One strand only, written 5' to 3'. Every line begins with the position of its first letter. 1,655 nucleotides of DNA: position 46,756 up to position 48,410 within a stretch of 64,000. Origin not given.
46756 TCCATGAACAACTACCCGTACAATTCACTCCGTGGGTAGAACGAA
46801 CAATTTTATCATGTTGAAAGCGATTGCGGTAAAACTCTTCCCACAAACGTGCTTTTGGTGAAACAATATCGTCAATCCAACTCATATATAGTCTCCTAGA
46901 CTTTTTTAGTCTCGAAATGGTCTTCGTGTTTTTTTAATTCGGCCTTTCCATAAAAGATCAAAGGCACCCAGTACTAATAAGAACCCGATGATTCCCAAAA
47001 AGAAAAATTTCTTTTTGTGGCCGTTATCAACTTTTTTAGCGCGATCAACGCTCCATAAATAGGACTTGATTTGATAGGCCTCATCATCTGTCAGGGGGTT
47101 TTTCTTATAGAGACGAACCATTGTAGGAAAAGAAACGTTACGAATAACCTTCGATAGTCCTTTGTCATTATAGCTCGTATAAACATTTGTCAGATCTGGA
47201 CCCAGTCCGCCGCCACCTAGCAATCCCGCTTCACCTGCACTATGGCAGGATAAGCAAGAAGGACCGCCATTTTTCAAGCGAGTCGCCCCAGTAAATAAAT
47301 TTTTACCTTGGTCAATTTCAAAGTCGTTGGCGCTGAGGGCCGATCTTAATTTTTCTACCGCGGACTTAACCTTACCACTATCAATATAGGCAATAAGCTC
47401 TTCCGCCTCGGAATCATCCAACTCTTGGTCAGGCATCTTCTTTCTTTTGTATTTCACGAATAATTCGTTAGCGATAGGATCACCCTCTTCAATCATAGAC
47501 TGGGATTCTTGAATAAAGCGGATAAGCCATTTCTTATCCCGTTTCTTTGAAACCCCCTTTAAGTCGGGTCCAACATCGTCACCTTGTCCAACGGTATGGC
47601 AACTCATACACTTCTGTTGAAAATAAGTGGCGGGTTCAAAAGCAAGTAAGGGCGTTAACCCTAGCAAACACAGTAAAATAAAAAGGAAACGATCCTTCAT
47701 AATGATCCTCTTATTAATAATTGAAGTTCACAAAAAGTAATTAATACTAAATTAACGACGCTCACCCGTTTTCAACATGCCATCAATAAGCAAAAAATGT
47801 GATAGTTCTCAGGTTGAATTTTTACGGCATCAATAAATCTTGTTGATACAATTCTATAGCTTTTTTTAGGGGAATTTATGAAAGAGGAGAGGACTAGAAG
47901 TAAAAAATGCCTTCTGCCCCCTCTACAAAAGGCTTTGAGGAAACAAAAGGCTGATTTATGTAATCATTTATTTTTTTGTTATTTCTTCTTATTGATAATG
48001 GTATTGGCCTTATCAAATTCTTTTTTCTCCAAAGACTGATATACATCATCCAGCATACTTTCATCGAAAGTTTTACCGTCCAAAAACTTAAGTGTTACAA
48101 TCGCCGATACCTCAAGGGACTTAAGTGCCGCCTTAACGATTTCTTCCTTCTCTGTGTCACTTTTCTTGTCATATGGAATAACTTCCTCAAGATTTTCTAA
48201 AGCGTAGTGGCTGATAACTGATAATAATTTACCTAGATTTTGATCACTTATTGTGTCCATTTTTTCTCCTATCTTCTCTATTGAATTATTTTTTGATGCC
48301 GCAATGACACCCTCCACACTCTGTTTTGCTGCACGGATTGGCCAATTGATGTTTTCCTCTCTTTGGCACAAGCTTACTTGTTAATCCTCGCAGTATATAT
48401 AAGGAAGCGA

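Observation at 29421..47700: Nitrate reductase and Alternative Complex III joined in one 18-kb, 14-gene unit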

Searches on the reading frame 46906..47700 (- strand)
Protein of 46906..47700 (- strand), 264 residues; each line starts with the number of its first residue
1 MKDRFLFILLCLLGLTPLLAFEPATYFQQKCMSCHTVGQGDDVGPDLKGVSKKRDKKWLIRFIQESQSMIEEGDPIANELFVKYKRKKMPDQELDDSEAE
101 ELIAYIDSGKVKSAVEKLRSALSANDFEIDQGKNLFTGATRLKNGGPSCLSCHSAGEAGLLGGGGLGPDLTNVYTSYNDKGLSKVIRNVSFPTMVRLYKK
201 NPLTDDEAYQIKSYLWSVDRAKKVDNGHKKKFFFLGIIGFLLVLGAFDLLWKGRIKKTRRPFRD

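Call 3: search_protein_families(library=pfam, proteins=[window:46906-47700:-])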
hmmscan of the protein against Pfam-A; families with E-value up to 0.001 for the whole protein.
window:46906-47700:- (264 aa): 3 families
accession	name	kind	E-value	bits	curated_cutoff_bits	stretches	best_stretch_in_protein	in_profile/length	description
PF00034.26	Cytochrom_C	-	2.3e-16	61.3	21.3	1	25-108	6-88/90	Cytochrome c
PF13442.11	Cytochrome_CBB3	-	4e-13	49.9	27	1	24-106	7-68/68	Cytochrome C oxidase, cbb3-type, subunit III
PF11845.13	Tll0287-like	-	5.4e-05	24.1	24.1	0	90-156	66-111/144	Tll0287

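Call 5: search_protein_families(library=ncbifam, proteins=[window:46906-47700:-])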
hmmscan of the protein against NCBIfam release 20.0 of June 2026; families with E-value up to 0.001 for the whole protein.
window:46906-47700:- (264 aa): 6 families
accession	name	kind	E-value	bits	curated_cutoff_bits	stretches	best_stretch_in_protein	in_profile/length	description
TIGR04485.1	thiosulf_SoxX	equivalog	8.7e-12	45.6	61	2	30-106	4-75/78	sulfur oxidation c-type cytochrome SoxX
TIGR02603.1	CxxCH_TIGR02603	domain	6.3e-11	42.4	68.15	1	26-70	9-54/134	putative heme-binding domain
NF045774.1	cytochro_C551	exception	8.2e-11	41.8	118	1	24-69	43-88/110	cytochrome c551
NF045773.1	cytochro_C550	exception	3.8e-10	39.7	125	1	21-69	50-98/118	cytochrome c550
NF050122.1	bc1_QcrC_actin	exception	1.2e-06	28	200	1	26-223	47-216/253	cytochrome bc1 complex diheme cytochrome c subunit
TIGR00782.1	ccoP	equivalog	9.8e-05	21.8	179.95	1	23-216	110-279/285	cytochrome-c oxidase, cbb3-type subunit III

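Call 36: find_homologous_proteins(query=window:46906-47700:-, max_evalue=0.00001)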
Query window:46906-47700:- (264 aa): 556 proteins with E <= 0.00001 among 1959 candidates; the best 120 are listed.
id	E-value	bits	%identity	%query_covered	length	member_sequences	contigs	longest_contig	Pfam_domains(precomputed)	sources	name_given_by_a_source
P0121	1.4e-175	600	100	100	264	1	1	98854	PF13442.12,PF00034.27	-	-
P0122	3.5e-137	474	79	97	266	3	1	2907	PF13442.12,PF00034.27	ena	-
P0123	5.0e-133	460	76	99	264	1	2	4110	PF13442.12,PF00034.27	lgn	-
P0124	2.4e-131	455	75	99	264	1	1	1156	PF13442.12,PF00034.27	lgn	-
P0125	8.1e-131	453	74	100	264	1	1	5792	PF13442.12,PF00034.27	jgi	jgi:cytochrome c2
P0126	3.3e-128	445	76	93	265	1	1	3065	PF13442.12,PF00034.27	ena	-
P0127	4.2e-128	444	73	98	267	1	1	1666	PF13442.12,PF00034.27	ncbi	-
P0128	4.6e-125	434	74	92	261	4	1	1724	PF13442.12,PF00034.27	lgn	-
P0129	1.8e-123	429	70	100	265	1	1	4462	PF13442.12,PF00034.27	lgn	-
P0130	2.9e-123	428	74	96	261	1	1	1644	PF13442.12,PF00034.27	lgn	-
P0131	2.0e-119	416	72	92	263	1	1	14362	PF13442.12,PF00034.27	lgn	-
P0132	1.8e-118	413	69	96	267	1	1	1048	PF13442.12,PF00034.27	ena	-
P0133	4.1e-118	411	67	98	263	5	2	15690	PF13442.12,PF00034.27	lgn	-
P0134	5.6e-118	411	68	97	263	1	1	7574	PF13442.12,PF00034.27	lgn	-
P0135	1.7e-117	409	71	96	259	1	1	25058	PF13442.12,PF00034.27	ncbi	-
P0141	3.4e-107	376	61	94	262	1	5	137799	PF13442.12,PF00034.27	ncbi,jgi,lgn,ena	-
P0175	6.1e-78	280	51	90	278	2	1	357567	PF13442.12,PF00034.27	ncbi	ncbi:MAG: cytochrome c [bacterium]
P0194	8.3e-71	256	47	96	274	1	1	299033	PF13442.12,PF00034.27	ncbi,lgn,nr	ncbi:MAG: cytochrome c [Bacteriovoracaceae bacterium]|nr:cytochrome c [Bacteriovoracaceae bacterium]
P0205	2.9e-67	245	36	89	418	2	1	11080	PF14495.12,PF13442.12,PF00034.27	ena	-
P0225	1.3e-51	193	39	89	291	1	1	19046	PF13442.12,PF00034.27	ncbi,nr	ncbi:MAG: cytochrome c [Chloroflexi bacterium]|nr:cytochrome c [Chloroflexota bacterium]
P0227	1.6e-50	190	40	89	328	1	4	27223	PF13442.12,PF00034.27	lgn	-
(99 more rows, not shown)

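Call 37: find_encoding_contigs(protein=P0141, flank=10000, max_places=1)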
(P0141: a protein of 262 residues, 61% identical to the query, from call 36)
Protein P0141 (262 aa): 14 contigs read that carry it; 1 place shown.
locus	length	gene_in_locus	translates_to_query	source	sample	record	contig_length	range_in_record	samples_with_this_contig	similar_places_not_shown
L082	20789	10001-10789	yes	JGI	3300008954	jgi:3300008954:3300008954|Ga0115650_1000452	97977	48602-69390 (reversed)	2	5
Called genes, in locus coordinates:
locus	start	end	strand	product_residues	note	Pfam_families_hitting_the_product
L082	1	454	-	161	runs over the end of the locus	PF01967:MoaC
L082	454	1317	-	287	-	PF04055:Radical_SAM, PF06463:Mob_synth_C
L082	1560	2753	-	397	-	PF03453:MoeA_N, PF00994:MoCF_biosynth, PF03454:MoeA_C (weak)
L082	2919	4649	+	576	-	PF02776:TPP_enzyme_N, PF00205:TPP_enzyme_M, PF02775:TPP_enzyme_C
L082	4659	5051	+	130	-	-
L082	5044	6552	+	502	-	PF00732:GMC_oxred_N, PF07992:Pyr_redox_2 (faint), PF05199:GMC_oxred_C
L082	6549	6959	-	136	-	-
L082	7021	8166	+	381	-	PF05940:NnrS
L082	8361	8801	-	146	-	PF00196:GerE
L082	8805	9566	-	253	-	PF01106:NifU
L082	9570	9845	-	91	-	-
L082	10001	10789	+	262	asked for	PF00034:Cytochrom_C, PF13442:Cytochrome_CBB3 (weak)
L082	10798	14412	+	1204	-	PF00384:Molybdopterin, PF28599:NarG_dom_V, PF01568:Molydop_binding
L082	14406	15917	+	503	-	PF12838:Fer4_7 (faint), PF13237:Fer4_10, PF13247:Fer4_11, PF14711:Nitr_red_bet_C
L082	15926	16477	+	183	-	-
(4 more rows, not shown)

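Call 38: find_encoding_contigs(protein=P0194, flank=10000, max_places=1)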
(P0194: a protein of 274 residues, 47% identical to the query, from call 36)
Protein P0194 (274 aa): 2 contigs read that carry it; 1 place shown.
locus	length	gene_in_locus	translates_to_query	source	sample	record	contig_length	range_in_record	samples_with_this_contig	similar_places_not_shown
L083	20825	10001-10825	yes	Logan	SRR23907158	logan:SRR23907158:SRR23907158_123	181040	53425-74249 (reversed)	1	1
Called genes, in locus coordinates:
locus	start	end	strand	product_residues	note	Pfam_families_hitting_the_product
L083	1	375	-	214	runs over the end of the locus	PF12797:Fer4_2 (weak), PF13187:Fer4_9 (faint), PF13484:Fer4_16 (faint), PF25160:LdpA_Fe-S-bd (faint), PF00037:Fer4 (faint), PF12837:Fer4_6 (faint), PF13237:Fer4_10 (faint), PF13247:Fer4_11, +1 more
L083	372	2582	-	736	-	PF04879:Molybdop_Fe4S4, PF00384:Molybdopterin, PF01568:Molydop_binding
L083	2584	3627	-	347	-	-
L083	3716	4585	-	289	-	PF02628:COX15-CtaA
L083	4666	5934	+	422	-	PF13372:Alginate_exp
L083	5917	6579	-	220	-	PF01814:Hemerythrin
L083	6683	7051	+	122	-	PF08859:DGC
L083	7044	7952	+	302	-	PF04055:Radical_SAM, PF16199:Radical_SAM_C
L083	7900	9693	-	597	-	PF07690:MFS_1, PF07681:DoxX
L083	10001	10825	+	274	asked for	PF00034:Cytochrom_C, PF13442:Cytochrome_CBB3 (faint)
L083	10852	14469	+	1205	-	PF00384:Molybdopterin, PF28599:NarG_dom_V, PF01568:Molydop_binding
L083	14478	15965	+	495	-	PF12797:Fer4_2 (faint), PF12837:Fer4_6 (faint), PF12838:Fer4_7 (weak), PF13237:Fer4_10, PF13247:Fer4_11, PF14711:Nitr_red_bet_C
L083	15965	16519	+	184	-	-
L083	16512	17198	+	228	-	PF02665:Nitrate_red_gam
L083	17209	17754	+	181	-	PF02085:Cytochrom_CIII (faint), PF14522:Cytochrome_C7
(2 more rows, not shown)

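Call 39: find_encoding_contigs(protein=P0225, flank=10000, max_places=1)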
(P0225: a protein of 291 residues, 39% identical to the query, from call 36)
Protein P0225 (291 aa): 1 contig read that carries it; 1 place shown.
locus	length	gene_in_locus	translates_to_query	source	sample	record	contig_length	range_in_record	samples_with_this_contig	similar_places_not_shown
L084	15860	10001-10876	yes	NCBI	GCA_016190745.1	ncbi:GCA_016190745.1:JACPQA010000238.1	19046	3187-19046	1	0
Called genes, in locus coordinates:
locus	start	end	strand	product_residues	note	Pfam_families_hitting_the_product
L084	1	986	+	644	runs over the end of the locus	PF02518:HATPase_c, PF00204:DNA_gyraseB, PF01751:Toprim, PF00986:DNA_gyraseB_C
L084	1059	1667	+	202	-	PF00625:Guanylate_kin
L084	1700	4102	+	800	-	PF17764:PriA_3primeBD, PF00270:DEAD, PF04851:ResIII, PF18319:Zn_ribbon_PriA (weak), PF00271:Helicase_C (weak), PF18074:PriA_C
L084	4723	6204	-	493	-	PF13175:AAA_15, PF13304:AAA_21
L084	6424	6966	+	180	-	PF01327:Pep_deformylase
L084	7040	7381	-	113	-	-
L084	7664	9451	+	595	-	PF01590:GAF (weak), PF13185:GAF_2, PF13492:GAF_3 (faint), PF13185:GAF_2 (weak), PF07719:TPR_2 (faint), PF00486:Trans_reg_C (weak), PF03704:BTAD, PF13424:TPR_12 (faint), +1 more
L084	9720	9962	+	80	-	-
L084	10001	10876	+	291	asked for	PF00034:Cytochrom_C, PF13442:Cytochrome_CBB3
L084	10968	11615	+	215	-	PF03848:TehB, PF13649:Methyltransf_25, PF13847:Methyltransf_31, PF08241:Methyltransf_11, PF08242:Methyltransf_12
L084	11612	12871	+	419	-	-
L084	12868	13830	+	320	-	PF00561:Abhydrolase_1, PF12146:Hydrolase_4, PF12697:Abhydrolase_6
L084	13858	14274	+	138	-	-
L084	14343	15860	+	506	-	PF00384:Molybdopterin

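Call 40: search_dna_similar(query=window:46906-47700:-, collection=plasmids, mode=protein, max_evalue=0.001, max_rows=25)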
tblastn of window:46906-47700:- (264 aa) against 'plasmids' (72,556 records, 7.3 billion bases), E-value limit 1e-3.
Records with a match: 27; places in all: 31; records where one place covers at least 80% of the query: 0.
Best place of each record, by identity: <60% 27.
By first word of the organism name: Thermus 14; Paraburkholderia 3; Runella 2; Spirosoma 2; Comamonadaceae 1; Limimaricola 1; Aureibacter 1; Fuscovulum 1; Tunicatimonas 1; Chryseobacterium 1.
By predicted mobility (MOB-suite, as given by PLSDB): non-mobilizable 27.
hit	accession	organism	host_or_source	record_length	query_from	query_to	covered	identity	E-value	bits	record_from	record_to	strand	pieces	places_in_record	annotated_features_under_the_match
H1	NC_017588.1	Thermus thermophilus JL-18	-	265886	27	220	73%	30.3%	3e-12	74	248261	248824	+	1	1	c-type cytochrome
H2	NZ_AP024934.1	Thermus thermophilus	-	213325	27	220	73%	29.8%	3e-12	73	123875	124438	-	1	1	c-type cytochrome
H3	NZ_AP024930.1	Thermus thermophilus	-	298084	27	220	73%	29.8%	3e-12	73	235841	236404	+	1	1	c-type cytochrome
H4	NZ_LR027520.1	Thermus thermophilus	-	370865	27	220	73%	29.8%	5e-12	73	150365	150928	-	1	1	c-type cytochrome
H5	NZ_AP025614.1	Thermus thermophilus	-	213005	27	220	73%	29.3%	1e-11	72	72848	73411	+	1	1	c-type cytochrome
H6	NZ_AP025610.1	Thermus thermophilus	-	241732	27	220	73%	29.3%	1e-11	72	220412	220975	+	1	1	c-type cytochrome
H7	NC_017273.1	Thermus thermophilus SG0.5JP17-16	-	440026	27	220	73%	29.3%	1e-11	72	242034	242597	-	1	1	c-type cytochrome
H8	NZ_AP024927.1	Thermus thermophilus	-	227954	27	220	73%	29.3%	2e-11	71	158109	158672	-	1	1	c-type cytochrome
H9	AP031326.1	Thermus thermophilus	-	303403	27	220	73%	29.3%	2e-11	71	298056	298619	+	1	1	hypothetical protein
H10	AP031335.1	Thermus thermophilus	-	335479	27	220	73%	29.3%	2e-11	71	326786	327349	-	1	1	hypothetical protein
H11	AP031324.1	Thermus thermophilus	-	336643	27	220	73%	29.3%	2e-11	71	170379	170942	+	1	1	hypothetical protein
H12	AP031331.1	Thermus thermophilus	-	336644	27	220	73%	29.3%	2e-11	71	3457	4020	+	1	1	hypothetical protein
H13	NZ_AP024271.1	Thermus thermophilus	-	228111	27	220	73%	29.3%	6e-10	67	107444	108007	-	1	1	cytochrome c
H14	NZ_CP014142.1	Thermus parvatiensis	-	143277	27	219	68%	28.0%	1e-4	71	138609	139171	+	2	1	none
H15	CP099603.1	Comamonadaceae bacterium OTU4NAUVB1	Arabidopsis thaliana,pure culture,leaf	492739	27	124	37%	37.8%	2e-15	82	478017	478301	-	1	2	SCO family protein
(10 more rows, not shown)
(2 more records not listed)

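Call 41: get_annotated_region(hit=H1, flank=12000)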
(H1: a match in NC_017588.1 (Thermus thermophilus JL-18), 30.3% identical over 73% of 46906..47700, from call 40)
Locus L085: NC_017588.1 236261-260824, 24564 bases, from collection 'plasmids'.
description: Thermus thermophilus JL-18 plasmid pTTJL1801, complete sequence
organism: Thermus thermophilus JL-18 (NCBI taxid 798128)
taxonomy: Bacteria; Deinococcota; Deinococci; Thermales; Thermaceae; Thermus; Thermus thermophilus; Thermus thermophilus JL-18
host: -; source: -; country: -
typing (MOB-suite, as given by PLSDB): non-mobilizable; replicon rep_cluster_1121
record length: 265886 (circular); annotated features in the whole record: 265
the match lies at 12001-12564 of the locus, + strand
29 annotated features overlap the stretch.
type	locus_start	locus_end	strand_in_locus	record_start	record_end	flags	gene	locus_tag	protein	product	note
CDS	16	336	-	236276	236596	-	-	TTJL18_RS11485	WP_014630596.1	hypothetical protein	-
CDS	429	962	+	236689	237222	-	msrA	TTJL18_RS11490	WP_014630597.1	peptide-methionine (S)-S-oxide reductase MsrA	GO:0030091 - protein repair [Evidence IEA]; GO:0006979 - response to oxidative stress [Evidence IEA]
CDS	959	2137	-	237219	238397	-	-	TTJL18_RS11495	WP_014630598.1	FAD-dependent oxidoreductase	-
CDS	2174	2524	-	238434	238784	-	-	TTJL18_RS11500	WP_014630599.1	DUF488 family protein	-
CDS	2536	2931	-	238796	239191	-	-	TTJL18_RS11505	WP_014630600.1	hypothetical protein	-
CDS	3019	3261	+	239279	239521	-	-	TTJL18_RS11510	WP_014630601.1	hypothetical protein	-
CDS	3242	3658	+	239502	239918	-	-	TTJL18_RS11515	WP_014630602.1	TA system VapC family ribonuclease toxin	-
CDS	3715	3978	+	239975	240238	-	-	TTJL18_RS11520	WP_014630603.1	ferredoxin family protein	-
CDS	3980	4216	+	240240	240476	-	-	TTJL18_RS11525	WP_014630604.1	hypothetical protein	-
CDS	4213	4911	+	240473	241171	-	-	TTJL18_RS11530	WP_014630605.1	succinate dehydrogenase iron-sulfur subunit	-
CDS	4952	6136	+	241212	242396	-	-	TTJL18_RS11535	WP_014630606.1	NAD(P)/FAD-dependent oxidoreductase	-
CDS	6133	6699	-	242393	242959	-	-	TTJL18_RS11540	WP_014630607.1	hypothetical protein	-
CDS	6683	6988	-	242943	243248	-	-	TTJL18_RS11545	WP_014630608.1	hypothetical protein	-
CDS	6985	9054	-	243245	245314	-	feoB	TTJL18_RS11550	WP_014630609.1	ferrous iron transport protein B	GO:0006826 - iron ion transport [Evidence IEA]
CDS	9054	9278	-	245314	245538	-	-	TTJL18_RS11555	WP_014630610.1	FeoA family protein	GO:0006811 - monoatomic ion transport [Evidence IEA]; GO:0055072 - obsolete iron ion homeostasis [Evidence IEA]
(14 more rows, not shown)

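Call 80: find_encoding_contigs(protein=P0175, flank=10000, max_places=1)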
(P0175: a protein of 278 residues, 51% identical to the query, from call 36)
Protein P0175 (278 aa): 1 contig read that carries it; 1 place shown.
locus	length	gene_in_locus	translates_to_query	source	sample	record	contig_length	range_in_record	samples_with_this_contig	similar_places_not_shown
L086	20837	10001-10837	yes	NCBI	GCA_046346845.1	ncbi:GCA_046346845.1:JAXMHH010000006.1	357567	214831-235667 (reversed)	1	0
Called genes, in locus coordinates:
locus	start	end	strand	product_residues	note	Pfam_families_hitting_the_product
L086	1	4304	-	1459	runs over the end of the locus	PF13516:LRR_6 (faint)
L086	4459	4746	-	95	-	-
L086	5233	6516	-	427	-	PF13372:Alginate_exp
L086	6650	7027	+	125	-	PF08859:DGC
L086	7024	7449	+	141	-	PF01243:PNPOx_N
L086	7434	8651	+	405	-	PF04055:Radical_SAM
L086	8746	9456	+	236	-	PF00027:cNMP_binding, PF13545:HTH_Crp_2, PF00325:Crp (weak)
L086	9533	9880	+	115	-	PF00027:cNMP_binding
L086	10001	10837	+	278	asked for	PF00034:Cytochrom_C, PF13442:Cytochrome_CBB3 (faint)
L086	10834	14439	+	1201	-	PF00384:Molybdopterin, PF28599:NarG_dom_V, PF01568:Molydop_binding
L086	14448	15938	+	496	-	PF12797:Fer4_2 (faint), PF12838:Fer4_7 (weak), PF13237:Fer4_10, PF13247:Fer4_11, PF14711:Nitr_red_bet_C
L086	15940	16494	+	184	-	-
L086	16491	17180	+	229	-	PF02665:Nitrate_red_gam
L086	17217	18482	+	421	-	PF07690:MFS_1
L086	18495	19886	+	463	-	PF07690:MFS_1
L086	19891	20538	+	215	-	PF02085:Cytochrom_CIII (faint), PF14522:Cytochrome_C7 (faint), PF14537:Cytochrom_c3_2 (faint)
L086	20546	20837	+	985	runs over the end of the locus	PF13183:Fer4_8 (faint), PF04879:Molybdop_Fe4S4, PF01568:Molydop_binding (weak), PF12838:Fer4_7 (weak), PF13247:Fer4_11 (weak)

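Call 81: find_encoding_contigs(protein=P0227, flank=10000, max_places=1)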
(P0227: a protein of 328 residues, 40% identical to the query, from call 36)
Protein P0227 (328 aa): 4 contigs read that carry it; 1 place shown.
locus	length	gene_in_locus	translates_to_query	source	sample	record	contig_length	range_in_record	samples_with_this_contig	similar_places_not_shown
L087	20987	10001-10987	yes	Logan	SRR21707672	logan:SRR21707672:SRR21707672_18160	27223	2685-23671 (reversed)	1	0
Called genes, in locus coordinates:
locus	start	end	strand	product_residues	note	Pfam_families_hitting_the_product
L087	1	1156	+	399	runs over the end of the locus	PF00400:WD40, PF24814:WD40_Prp19, PF24817:WD40_WDHD1_1st, PF25173:Beta-prop_WDR3_1st, PF25174:Beta-prop_THOC3, PF25175:Beta-prop_WDR5, PF23381:Beta-prop_IFT122_1st, PF24814:WD40_Prp19, +51 more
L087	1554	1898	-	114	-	-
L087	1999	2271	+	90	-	-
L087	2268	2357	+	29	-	-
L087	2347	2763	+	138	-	PF00210:Ferritin, PF02915:Rubrerythrin (weak)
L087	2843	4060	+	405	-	-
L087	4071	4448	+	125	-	-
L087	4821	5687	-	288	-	PF00657:Lipase_GDSL, PF13472:Lipase_GDSL_2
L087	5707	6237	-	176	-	-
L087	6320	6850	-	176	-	PF07366:SnoaL, PF12680:SnoaL_2, PF14534:DUF4440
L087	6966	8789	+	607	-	PF07719:TPR_2 (faint), PF13374:TPR_10 (faint), PF03704:BTAD, PF13428:TPR_14 (faint), PF13424:TPR_12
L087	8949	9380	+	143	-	PF00583:Acetyltransf_1, PF13673:Acetyltransf_10, PF13508:Acetyltransf_7, PF13527:Acetyltransf_9 (weak)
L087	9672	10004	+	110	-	-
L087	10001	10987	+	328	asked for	PF00034:Cytochrom_C, PF13442:Cytochrome_CBB3 (weak)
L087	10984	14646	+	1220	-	PF00384:Molybdopterin, PF28599:NarG_dom_V, PF01568:Molydop_binding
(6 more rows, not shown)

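Call 82: find_encoding_contigs(protein=P0205, flank=10000, max_places=1)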
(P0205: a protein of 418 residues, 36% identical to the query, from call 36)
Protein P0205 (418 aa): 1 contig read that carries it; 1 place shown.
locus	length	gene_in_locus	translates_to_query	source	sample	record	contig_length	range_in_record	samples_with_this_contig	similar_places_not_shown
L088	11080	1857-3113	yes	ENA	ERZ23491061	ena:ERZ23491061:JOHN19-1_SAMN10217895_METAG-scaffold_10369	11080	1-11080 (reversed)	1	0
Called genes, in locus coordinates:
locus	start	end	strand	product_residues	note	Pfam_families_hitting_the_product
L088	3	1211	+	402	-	?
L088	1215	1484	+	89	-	-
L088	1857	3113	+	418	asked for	PF14495:Cytochrom_C550 (faint), PF00034:Cytochrom_C, PF13442:Cytochrome_CBB3 (weak), PF00034:Cytochrom_C, PF13442:Cytochrome_CBB3 (weak)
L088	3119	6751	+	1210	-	PF00384:Molybdopterin, PF28599:NarG_dom_V, PF01568:Molydop_binding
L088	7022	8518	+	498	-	PF12838:Fer4_7 (faint), PF13247:Fer4_11, PF13237:Fer4_10, PF14711:Nitr_red_bet_C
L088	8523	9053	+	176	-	PF02613:Nitrate_red_del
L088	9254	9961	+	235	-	PF02665:Nitrate_red_gam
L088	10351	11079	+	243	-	?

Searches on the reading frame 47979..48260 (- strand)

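Call 65: search_protein_families(library=pfam, proteins=[window:47979-48260:-], max_evalue=0.001)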
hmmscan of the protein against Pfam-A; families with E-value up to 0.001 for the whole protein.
window:47979-48260:- (93 aa): 1 family
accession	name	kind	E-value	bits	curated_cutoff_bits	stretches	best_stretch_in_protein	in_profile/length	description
PF01895.24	PhoU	-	0.00013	22.7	23.5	0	3-49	6-52/89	PhoU domain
